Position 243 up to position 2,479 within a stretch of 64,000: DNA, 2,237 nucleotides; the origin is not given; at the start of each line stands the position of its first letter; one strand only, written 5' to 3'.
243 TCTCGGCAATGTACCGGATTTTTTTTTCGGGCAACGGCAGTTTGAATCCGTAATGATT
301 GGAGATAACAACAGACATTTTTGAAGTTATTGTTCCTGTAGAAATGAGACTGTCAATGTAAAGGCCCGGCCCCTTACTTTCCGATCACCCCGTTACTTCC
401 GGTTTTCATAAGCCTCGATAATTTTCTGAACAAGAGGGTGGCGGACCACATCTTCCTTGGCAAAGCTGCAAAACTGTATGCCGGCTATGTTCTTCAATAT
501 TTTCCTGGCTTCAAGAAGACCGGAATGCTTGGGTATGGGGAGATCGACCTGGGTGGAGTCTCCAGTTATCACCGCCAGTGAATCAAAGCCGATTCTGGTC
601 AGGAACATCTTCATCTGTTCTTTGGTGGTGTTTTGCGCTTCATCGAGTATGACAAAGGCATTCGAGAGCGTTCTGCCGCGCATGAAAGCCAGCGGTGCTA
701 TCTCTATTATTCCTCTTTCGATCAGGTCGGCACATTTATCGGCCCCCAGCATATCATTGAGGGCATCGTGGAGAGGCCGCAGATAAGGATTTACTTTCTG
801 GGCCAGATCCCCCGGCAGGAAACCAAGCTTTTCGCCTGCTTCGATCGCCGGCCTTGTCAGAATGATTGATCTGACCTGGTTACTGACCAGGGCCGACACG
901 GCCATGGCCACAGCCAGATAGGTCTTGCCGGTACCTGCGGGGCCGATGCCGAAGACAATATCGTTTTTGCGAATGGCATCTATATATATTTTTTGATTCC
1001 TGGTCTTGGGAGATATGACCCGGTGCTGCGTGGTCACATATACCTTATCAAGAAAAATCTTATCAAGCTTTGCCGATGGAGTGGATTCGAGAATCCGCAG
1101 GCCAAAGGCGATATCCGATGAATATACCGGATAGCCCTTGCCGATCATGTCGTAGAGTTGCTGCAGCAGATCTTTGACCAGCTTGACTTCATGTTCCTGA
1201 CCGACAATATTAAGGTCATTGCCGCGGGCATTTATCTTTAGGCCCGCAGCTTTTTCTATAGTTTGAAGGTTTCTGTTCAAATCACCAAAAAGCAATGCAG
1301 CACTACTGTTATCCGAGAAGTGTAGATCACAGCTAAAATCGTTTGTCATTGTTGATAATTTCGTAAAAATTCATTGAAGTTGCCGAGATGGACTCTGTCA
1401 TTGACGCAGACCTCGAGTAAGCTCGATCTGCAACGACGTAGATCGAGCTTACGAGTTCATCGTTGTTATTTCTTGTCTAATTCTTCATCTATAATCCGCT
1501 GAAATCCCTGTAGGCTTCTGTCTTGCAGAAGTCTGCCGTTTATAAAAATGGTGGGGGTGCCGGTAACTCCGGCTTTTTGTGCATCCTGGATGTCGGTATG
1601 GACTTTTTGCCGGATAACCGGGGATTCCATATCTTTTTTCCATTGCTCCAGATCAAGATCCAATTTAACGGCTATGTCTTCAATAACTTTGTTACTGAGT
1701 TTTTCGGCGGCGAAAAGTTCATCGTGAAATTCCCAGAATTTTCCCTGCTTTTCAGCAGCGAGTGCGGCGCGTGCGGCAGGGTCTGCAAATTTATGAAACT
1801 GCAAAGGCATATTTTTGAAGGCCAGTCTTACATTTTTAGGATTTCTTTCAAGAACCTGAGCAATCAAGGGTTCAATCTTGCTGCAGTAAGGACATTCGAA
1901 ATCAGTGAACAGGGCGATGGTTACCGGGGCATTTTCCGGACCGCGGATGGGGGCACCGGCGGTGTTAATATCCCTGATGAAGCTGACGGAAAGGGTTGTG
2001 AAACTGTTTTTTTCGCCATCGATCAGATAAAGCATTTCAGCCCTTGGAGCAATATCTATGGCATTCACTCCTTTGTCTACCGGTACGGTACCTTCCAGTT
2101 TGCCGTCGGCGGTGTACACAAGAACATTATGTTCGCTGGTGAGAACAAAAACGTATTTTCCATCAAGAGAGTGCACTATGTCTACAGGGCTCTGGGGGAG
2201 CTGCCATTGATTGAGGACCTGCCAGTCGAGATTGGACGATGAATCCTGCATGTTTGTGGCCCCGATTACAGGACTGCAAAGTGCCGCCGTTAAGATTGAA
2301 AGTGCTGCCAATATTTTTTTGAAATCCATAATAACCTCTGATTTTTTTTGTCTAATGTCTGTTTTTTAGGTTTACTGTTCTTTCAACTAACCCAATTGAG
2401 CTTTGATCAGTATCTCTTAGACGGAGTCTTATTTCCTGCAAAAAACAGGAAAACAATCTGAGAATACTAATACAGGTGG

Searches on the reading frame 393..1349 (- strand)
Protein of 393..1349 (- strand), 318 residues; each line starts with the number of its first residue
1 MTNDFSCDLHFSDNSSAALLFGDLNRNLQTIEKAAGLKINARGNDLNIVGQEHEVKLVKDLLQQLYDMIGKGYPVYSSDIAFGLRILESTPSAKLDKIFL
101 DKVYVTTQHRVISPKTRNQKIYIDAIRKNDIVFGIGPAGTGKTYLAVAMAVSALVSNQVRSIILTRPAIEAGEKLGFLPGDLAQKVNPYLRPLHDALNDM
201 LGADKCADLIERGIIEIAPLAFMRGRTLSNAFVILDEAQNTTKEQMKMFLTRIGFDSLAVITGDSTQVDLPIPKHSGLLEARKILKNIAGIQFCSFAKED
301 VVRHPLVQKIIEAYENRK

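Call 51: search_protein_families(library=pfam, proteins=[window:393-1349:-], max_evalue=0.01)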
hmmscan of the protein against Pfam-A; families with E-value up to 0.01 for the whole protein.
window:393-1349:- (318 aa): 7 families
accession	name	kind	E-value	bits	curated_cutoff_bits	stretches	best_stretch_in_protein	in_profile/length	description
PF02562.22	PhoH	-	4.1e-96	320.8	27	1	112-315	2-205/205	PhoH-like protein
PF13245.12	AAA_19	-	4.8e-06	27.2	25.1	1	123-268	5-129/134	AAA domain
PF13604.12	AAA_30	-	7e-06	26.3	27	1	118-268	5-128/191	AAA domain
PF01695.23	IstB_IS21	-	2.9e-05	24.1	24.1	1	123-154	86-117/238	IstB-like ATP binding protein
PF00270.35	DEAD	-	0.0001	22.5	26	1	116-164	1-51/167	DEAD/DEAH box helicase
PF13401.12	AAA_22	-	0.0024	18.6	27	0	131-250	7-105/130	AAA domain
PF05707.18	Zot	-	0.0025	17.7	20.3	0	131-156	2-28/197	Zonular occludens toxin (Zot)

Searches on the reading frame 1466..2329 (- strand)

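Call 51: search_protein_families(library=pfam, proteins=[window:1466-2329:-], max_evalue=0.01)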
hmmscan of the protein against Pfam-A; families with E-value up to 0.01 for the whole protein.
window:1466-2329:- (287 aa): 5 families
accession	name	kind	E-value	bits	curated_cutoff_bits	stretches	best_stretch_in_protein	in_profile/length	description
PF13462.12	Thioredoxin_4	-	1.1e-23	84.7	23.2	1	126-282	5-165/165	Thioredoxin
PF01323.26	DSBA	-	1.1e-18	68.1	25.6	1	137-268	1-177/191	DSBA-like thioredoxin domain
PF13743.12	Thioredoxin_5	-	6.3e-09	36.3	27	1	210-263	109-163/186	Thioredoxin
PF13192.12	Thioredoxin_3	-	1.1e-05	25.8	24.8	1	240-267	33-59/76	Thioredoxin domain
PF13098.12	Thioredoxin_2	-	2.4e-05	25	27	1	135-263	6-81/104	Thioredoxin-like domain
